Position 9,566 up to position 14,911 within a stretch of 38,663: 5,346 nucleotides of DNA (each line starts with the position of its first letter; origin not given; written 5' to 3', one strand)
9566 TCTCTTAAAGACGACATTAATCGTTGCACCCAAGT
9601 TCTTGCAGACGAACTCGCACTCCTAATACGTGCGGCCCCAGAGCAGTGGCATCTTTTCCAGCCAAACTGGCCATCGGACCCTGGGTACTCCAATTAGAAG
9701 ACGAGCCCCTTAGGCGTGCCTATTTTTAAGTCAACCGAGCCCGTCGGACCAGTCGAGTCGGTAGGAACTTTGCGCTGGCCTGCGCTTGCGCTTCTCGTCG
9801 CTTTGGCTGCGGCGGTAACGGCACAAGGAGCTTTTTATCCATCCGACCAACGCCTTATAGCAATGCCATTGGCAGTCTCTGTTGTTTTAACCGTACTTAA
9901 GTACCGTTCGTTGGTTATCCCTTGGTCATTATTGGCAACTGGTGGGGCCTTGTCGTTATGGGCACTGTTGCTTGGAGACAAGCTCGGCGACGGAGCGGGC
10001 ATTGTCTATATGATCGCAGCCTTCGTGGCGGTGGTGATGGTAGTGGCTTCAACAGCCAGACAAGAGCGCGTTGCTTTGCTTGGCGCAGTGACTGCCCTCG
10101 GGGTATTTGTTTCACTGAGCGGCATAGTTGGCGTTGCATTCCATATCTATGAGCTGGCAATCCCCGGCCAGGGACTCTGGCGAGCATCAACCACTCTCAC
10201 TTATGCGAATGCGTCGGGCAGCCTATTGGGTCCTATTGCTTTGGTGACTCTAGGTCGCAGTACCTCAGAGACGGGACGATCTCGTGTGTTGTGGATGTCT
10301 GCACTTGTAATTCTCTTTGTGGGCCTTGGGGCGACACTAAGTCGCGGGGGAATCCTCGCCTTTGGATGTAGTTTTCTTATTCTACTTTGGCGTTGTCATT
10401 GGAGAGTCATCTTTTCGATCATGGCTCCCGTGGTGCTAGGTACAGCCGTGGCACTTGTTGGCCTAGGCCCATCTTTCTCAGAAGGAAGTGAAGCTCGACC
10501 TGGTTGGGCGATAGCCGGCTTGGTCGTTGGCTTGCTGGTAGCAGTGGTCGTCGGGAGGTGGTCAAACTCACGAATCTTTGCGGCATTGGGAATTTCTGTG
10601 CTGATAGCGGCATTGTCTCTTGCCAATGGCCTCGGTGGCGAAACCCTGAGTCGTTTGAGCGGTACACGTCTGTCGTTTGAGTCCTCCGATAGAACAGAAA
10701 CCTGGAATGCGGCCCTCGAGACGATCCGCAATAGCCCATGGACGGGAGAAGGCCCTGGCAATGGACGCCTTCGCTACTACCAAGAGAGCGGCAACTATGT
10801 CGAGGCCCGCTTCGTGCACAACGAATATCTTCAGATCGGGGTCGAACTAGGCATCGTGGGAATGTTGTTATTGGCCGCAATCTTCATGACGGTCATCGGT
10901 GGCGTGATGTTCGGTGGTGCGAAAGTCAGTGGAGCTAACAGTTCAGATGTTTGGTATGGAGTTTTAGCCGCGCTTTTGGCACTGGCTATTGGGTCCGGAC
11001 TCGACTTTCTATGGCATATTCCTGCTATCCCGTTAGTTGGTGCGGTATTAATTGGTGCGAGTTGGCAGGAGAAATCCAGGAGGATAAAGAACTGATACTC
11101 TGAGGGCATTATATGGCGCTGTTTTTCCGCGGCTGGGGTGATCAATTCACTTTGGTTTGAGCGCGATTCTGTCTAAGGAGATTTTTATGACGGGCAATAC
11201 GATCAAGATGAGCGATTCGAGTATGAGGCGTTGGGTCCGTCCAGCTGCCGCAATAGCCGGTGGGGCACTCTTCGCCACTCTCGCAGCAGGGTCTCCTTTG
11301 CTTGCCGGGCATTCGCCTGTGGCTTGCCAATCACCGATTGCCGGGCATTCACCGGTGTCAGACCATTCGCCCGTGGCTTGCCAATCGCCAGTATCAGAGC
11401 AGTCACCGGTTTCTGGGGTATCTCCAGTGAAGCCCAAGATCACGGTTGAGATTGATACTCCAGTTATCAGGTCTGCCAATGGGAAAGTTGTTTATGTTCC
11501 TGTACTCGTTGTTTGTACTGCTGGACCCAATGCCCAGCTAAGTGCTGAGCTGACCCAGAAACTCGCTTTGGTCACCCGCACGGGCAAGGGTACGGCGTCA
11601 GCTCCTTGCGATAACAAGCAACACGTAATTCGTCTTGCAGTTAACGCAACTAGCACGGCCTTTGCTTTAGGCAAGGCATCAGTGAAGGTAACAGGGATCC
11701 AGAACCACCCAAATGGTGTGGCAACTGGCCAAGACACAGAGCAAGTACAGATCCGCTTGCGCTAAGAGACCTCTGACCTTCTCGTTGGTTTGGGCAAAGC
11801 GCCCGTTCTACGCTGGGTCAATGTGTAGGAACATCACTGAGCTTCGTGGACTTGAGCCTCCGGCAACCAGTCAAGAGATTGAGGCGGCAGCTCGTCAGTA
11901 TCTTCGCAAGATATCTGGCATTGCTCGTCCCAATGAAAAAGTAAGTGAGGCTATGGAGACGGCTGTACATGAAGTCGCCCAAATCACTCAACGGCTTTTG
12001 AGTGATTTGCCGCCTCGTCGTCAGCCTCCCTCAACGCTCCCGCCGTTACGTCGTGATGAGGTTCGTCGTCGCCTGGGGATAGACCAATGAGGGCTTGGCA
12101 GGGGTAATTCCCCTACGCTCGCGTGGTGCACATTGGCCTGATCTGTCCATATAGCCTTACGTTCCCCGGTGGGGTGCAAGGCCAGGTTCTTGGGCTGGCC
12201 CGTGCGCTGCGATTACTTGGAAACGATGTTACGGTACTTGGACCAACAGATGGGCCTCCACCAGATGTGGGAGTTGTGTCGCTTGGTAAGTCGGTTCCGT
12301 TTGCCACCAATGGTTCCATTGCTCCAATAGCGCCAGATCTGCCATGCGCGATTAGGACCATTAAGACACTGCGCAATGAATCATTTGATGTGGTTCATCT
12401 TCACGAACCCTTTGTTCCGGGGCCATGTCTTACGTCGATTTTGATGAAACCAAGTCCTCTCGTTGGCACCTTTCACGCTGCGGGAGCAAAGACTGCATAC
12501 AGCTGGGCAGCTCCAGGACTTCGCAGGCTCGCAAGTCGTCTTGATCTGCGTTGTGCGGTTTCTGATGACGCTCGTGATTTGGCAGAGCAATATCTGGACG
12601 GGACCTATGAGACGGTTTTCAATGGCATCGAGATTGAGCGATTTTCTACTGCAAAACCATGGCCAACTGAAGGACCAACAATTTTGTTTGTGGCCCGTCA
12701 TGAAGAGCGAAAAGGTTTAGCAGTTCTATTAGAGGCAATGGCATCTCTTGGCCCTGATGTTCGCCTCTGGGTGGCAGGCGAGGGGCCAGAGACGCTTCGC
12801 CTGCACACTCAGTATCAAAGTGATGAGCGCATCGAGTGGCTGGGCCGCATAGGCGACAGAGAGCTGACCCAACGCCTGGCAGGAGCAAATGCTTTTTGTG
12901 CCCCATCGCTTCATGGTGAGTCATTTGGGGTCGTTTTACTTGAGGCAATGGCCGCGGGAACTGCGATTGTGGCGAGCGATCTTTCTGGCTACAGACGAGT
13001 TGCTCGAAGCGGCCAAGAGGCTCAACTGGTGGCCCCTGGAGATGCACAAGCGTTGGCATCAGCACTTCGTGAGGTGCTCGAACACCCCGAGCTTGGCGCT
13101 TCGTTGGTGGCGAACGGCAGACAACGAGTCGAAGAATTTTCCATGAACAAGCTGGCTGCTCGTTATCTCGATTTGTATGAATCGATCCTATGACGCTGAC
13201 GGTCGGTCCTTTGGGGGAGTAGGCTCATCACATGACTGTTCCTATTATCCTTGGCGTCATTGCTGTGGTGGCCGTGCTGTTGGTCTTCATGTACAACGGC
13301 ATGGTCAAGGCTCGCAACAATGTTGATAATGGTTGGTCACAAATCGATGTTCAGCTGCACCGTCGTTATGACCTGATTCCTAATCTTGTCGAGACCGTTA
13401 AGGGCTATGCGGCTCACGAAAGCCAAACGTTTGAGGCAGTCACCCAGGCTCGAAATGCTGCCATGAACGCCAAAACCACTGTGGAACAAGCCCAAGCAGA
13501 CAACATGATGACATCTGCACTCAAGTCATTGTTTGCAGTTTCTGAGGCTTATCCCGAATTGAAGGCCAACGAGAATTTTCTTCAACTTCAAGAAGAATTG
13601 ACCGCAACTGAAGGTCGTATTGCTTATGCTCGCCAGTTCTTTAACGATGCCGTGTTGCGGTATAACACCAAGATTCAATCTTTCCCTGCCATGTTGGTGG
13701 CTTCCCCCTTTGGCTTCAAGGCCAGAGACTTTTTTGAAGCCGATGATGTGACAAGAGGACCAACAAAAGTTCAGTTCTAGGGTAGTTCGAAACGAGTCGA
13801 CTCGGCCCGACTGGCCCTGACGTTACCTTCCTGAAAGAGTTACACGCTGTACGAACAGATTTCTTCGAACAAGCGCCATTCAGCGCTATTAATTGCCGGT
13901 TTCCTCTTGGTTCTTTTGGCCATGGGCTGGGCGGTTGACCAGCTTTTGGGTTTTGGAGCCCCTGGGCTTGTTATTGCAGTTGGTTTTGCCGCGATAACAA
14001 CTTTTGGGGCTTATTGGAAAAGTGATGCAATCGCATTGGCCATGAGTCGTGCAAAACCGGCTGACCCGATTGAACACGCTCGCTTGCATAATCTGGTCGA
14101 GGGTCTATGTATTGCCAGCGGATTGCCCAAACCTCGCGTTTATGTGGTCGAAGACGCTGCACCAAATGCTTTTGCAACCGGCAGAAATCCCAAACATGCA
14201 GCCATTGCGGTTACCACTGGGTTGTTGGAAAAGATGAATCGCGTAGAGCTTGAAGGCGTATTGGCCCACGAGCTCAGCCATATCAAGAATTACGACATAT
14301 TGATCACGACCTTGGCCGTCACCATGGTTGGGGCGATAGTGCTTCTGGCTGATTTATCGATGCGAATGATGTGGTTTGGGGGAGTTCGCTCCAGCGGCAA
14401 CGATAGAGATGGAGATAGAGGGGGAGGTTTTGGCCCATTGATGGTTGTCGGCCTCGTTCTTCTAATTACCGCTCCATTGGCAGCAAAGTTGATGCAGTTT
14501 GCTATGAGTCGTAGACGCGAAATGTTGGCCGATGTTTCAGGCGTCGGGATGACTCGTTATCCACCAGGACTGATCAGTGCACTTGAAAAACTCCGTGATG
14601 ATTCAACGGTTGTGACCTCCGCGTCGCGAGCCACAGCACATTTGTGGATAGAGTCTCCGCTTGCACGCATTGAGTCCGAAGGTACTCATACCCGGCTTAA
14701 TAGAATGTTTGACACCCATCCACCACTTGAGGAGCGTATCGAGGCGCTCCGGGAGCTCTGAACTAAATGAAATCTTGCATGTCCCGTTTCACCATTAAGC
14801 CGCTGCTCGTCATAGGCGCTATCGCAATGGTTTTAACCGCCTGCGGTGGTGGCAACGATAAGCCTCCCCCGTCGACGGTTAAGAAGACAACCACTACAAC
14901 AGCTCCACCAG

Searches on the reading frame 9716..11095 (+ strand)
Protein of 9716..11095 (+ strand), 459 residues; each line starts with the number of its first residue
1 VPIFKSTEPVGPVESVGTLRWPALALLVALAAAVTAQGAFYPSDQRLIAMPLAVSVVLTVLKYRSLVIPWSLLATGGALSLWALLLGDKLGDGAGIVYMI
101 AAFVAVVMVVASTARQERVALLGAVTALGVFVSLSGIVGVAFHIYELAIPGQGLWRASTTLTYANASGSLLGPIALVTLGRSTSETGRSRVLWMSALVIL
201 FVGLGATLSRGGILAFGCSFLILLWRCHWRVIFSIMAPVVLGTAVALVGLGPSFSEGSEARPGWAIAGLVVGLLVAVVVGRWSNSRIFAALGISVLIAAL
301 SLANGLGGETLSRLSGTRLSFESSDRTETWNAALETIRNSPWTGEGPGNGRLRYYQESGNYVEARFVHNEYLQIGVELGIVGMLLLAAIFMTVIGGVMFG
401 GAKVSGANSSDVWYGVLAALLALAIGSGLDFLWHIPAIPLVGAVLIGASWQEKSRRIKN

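Call 14: search_protein_families(library=pfam, proteins=[window:9716-11095:+], max_evalue=0.001)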
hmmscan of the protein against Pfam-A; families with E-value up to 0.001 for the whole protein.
window:9716-11095:+ (459 aa): 1 family
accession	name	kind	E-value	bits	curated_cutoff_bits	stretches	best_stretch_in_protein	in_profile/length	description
PF04932.20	Wzy_C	-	2.9e-17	63.3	31.7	1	263-386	18-148/149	O-Antigen ligase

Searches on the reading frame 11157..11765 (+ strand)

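Call 20: search_protein_families(library=pfam, proteins=[window:11157-11765:+], max_evalue=0.001)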
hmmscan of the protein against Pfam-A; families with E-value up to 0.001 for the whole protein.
window:11157-11765:+ (202 aa): 1 family
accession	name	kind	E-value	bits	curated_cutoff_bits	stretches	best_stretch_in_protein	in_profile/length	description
PF10511.15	Cementoin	-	7.5e-06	25.9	27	0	66-91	1-26/30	Trappin protein transglutaminase binding domain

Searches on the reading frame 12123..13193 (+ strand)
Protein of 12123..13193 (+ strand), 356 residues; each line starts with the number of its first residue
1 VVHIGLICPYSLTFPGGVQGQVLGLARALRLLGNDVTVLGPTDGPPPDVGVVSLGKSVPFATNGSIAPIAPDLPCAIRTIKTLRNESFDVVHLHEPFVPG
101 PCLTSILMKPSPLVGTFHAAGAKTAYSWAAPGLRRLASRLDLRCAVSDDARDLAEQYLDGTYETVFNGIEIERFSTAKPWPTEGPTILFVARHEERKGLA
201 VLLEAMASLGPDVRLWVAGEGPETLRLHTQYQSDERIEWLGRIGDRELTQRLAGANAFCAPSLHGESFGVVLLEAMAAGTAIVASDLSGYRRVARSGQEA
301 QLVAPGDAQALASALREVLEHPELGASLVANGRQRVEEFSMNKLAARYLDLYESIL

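Call 20: search_protein_families(library=pfam, proteins=[window:12123-13193:+], max_evalue=0.001)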
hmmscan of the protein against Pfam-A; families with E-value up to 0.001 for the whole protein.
window:12123-13193:+ (356 aa): 6 families
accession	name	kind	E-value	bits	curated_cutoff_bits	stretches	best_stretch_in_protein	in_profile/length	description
PF00534.26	Glycos_transf_1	-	1.4e-35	122.8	26.4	1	173-335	4-172/172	Glycosyl transferases group 1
PF13692.12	Glyco_trans_1_4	-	3.8e-31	108.7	27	1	185-320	2-141/142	Glycosyl transferases group 1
PF13439.12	Glyco_transf_4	-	1.7e-20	74.2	28.5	1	15-173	1-170/170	Glycosyltransferase Family 4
PF13579.12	Glyco_trans_4_4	-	4.7e-11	43.7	29.7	1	16-156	1-144/158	Glycosyl transferase 4-like domain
PF13524.12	Glyco_trans_1_2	-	1.5e-10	41.6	25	1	200-347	3-141/144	Glycosyl transferase-like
PF20706.3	GT4-conflict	-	4.3e-06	26.4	26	1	169-323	181-359/385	Family 4 Glycosyltransferase in conflict systems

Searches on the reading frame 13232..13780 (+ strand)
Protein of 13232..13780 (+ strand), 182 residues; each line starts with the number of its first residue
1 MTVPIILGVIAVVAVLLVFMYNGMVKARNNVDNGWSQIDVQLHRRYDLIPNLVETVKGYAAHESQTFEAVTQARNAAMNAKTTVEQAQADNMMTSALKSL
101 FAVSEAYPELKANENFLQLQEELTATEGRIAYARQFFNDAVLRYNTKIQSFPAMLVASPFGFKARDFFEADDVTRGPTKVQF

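Call 20: search_protein_families(library=pfam, proteins=[window:13232-13780:+], max_evalue=0.001)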
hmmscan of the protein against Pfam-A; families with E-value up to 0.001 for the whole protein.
window:13232-13780:+ (182 aa): 1 family
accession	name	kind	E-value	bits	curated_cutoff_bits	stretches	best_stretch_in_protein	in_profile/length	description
PF04011.17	LemA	-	1.5e-61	207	26.2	1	35-182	2-149/149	LemA family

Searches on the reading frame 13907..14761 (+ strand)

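Call 20: search_protein_families(library=pfam, proteins=[window:13907-14761:+], max_evalue=0.001)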
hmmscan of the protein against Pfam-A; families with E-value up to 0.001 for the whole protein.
window:13907-14761:+ (284 aa): 2 families
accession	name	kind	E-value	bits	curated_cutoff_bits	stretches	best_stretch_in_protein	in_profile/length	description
PF01435.24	Peptidase_M48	-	4.7e-32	111.8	20.3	1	55-283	2-184/186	Peptidase family M48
PF05569.17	Peptidase_M56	-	3.7e-05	23.5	31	1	99-139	177-217/296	BlaR1 peptidase M56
